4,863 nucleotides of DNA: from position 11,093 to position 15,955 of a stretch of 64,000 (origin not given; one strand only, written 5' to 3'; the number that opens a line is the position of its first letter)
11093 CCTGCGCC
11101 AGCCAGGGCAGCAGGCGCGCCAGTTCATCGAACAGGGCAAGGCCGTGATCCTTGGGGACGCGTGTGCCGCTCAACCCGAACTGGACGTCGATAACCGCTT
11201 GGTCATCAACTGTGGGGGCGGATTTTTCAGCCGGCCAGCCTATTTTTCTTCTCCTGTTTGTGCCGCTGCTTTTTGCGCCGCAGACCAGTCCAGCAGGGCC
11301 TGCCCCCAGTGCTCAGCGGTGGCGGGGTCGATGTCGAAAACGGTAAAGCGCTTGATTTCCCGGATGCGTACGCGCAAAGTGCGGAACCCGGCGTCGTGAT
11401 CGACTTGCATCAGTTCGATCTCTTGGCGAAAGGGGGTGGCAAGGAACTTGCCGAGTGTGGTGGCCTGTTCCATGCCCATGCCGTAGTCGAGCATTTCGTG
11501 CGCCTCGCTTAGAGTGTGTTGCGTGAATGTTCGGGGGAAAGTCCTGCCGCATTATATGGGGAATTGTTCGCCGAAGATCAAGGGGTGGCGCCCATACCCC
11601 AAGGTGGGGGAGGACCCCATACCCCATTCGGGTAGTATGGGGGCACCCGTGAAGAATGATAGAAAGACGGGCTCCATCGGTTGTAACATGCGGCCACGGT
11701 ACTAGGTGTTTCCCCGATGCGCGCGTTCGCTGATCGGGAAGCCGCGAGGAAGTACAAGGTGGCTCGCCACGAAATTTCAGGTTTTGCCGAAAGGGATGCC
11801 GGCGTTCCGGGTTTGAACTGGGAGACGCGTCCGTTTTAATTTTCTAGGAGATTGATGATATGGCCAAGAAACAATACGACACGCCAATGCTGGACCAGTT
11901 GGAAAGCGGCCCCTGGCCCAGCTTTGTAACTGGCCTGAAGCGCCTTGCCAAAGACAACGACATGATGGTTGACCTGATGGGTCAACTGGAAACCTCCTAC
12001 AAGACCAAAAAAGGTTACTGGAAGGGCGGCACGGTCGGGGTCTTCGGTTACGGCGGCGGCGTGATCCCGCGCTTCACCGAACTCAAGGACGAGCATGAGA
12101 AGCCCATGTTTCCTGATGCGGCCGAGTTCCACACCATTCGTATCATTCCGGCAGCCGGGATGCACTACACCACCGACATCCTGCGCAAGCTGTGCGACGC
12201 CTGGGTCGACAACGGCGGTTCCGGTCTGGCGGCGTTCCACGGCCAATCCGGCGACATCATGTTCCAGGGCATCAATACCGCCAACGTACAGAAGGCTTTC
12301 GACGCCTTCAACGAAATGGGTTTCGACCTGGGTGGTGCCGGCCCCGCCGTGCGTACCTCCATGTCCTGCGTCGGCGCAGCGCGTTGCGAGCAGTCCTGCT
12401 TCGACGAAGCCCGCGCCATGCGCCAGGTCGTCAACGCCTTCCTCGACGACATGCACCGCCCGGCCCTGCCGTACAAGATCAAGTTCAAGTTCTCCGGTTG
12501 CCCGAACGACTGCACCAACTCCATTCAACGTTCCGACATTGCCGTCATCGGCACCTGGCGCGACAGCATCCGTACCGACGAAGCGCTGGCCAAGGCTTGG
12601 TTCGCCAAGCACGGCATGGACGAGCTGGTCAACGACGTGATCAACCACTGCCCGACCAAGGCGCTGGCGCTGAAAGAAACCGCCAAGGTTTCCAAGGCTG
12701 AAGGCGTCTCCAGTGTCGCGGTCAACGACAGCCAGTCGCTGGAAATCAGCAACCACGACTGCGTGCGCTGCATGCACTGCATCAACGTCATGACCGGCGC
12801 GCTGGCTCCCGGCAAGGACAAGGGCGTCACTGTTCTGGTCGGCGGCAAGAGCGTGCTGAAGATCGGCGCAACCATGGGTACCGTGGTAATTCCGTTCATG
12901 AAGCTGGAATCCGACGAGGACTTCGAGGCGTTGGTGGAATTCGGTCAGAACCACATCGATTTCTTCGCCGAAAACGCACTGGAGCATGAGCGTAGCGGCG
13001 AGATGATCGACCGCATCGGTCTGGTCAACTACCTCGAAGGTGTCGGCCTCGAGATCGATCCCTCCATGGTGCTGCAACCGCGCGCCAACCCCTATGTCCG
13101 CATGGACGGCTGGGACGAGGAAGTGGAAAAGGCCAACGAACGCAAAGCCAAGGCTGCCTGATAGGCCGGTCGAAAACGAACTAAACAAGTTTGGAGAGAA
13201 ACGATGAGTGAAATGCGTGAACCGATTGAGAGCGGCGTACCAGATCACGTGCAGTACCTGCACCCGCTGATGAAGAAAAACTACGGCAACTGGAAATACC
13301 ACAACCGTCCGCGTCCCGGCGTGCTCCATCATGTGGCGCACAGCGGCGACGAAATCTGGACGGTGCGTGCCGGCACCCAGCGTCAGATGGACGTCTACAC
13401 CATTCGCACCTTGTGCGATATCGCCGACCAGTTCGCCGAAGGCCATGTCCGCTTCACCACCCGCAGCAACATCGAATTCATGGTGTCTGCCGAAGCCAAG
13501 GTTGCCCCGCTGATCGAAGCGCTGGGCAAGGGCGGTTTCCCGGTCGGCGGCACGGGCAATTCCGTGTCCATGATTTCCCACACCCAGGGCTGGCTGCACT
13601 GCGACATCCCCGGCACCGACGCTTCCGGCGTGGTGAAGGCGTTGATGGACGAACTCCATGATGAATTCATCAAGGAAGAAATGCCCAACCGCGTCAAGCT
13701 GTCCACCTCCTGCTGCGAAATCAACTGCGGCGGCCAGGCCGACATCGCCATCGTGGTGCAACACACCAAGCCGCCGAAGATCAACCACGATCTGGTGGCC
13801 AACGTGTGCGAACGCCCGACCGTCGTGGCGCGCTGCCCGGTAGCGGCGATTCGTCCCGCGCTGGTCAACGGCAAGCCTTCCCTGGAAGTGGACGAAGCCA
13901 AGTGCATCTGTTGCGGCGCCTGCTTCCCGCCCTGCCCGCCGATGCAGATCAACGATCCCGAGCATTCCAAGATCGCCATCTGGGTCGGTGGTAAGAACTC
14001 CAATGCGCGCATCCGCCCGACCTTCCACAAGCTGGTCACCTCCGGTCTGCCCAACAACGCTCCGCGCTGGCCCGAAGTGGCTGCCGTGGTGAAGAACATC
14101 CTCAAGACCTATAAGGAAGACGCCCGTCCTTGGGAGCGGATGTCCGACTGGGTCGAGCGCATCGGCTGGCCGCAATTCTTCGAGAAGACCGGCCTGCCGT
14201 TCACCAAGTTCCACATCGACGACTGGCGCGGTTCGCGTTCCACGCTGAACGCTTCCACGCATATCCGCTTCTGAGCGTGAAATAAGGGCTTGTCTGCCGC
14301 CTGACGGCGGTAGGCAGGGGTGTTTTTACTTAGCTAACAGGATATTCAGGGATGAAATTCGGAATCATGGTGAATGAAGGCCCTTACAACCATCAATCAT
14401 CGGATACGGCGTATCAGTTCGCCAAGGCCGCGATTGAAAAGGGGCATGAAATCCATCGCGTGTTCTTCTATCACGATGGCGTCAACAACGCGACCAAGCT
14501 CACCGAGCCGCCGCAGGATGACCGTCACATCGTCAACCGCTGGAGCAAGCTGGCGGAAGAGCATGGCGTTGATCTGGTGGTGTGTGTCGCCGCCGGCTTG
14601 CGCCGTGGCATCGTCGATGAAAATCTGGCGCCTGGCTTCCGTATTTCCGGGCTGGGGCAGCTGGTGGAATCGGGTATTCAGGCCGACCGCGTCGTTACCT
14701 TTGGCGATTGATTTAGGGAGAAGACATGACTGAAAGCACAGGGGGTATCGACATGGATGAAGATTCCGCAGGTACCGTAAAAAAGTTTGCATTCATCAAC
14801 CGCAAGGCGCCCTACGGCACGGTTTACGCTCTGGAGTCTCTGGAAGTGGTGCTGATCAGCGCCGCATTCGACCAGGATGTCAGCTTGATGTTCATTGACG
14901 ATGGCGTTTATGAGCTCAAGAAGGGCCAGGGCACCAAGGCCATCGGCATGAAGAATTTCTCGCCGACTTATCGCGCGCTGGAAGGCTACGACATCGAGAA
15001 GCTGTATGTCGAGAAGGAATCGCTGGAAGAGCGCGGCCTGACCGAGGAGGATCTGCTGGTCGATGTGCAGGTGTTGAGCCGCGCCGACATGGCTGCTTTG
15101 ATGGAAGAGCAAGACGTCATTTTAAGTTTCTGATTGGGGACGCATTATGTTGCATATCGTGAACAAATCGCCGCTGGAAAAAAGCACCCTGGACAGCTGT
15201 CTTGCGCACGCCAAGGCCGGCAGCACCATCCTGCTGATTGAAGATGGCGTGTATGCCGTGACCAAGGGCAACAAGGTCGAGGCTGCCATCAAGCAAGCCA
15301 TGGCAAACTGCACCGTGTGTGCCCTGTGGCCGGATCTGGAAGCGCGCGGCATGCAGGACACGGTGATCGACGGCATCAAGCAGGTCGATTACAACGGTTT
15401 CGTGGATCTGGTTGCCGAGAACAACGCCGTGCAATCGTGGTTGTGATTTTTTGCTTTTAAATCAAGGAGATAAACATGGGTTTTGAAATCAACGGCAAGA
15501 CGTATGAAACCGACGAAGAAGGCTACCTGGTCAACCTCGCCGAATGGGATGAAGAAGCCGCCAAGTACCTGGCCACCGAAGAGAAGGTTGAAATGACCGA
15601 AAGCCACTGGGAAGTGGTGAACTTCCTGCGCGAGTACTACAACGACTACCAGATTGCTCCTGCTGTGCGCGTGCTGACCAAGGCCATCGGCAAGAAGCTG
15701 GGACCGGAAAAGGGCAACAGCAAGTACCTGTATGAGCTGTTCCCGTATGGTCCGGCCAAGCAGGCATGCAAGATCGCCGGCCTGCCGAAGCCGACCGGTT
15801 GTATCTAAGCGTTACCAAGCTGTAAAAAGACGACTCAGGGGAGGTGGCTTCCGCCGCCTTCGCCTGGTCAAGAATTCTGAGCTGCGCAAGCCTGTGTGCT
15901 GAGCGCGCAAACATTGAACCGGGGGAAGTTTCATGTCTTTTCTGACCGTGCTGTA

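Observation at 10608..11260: Orphan Cas6/Cmx6-like RAMP gene beside the dsr locus, with no canonical start codon for its conserved N-terminus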

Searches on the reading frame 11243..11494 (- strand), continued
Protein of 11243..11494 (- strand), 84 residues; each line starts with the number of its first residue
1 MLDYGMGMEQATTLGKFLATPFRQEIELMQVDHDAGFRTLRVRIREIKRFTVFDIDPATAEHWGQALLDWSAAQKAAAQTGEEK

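Call 82: find_encoding_contigs(protein=P0311, flank=5000, max_places=1)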
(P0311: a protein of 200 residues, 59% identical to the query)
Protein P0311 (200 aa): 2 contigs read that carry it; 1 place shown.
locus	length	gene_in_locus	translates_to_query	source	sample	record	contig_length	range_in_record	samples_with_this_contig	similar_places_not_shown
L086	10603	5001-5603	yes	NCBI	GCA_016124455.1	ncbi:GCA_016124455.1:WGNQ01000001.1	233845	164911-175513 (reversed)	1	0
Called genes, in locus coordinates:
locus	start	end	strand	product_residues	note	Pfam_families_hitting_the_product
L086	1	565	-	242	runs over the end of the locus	PF02665:Nitrate_red_gam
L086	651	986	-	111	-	PF04358:DsrC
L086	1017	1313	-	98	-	PF04077:DsrH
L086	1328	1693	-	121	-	PF02635:DsrE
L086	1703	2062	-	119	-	PF02635:DsrE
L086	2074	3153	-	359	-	PF03460:NIR_SIR_ferr, PF01077:NIR_SIR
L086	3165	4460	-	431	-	PF03460:NIR_SIR_ferr, PF01077:NIR_SIR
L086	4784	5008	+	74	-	PF22295:DUF6967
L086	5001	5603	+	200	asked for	PF09559:Cas6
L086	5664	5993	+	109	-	PF04358:DsrC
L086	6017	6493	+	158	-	PF01206:TusA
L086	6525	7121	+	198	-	-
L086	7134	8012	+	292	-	PF02668:TauD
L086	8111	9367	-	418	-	PF03349:Toluene_X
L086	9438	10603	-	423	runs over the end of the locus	PF07992:Pyr_redox_2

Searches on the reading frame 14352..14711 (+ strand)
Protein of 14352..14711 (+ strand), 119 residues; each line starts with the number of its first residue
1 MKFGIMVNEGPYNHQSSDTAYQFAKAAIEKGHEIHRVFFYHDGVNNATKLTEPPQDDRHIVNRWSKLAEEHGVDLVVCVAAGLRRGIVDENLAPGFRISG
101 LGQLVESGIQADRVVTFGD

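Call 20: search_protein_families(library=pfam, proteins=[window:14352-14711:+], max_evalue=0.1)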
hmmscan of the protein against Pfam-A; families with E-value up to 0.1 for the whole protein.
window:14352-14711:+ (119 aa): 1 family
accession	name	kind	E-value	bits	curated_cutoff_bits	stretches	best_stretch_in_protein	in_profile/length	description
PF02635.20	DsrE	-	3.1e-34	118.1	22.7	1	1-117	1-116/116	DsrE/DsrF-like family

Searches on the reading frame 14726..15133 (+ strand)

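Call 20: search_protein_families(library=pfam, proteins=[window:14726-15133:+], max_evalue=0.1)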
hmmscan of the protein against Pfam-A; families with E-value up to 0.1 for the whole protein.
window:14726-15133:+ (135 aa): 2 families
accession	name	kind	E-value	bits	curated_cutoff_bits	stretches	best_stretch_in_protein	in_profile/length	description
PF02635.20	DsrE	-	8.1e-30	103.8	22.7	1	19-135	1-116/116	DsrE/DsrF-like family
PF04077.17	DsrH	-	0.01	16.4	24.4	0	49-130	18-86/88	DsrH like protein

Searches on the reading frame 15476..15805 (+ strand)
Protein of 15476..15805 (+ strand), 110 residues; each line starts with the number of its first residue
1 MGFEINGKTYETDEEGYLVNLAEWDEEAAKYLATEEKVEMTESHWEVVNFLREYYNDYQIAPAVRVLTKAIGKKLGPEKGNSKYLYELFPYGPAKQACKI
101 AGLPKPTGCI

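Call 53: search_protein_families(library=ncbifam, proteins=[window:15476-15805:+], max_evalue=1)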
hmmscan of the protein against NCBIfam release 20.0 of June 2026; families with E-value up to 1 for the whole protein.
window:15476-15805:+ (110 aa): 5 families
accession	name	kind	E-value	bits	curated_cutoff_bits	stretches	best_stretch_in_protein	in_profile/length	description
TIGR03342.1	dsrC_tusE_dsvC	subfamily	5.9e-51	171.4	53.5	1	4-110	2-108/108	TusE/DsrC/DsvC family sulfur relay protein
NF008562.0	PRK11508.1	equivalog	7.5e-40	135.5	191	1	5-110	4-109/109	sulfurtransferase TusE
NF033087.1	bla_subclass_B2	equivalog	0.013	15.3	240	1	8-63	66-119/221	subclass B2 metallo-beta-lactamase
NF047926.1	integrase_GmtZ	equivalog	0.12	10.3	600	1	13-66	7-59/784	gamma-mobile-trio integrase GmtZ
NF009055.0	PRK12389.1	equivalog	0.14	10.8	637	1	56-104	255-305/431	glutamate-1-semialdehyde 2,1-aminomutase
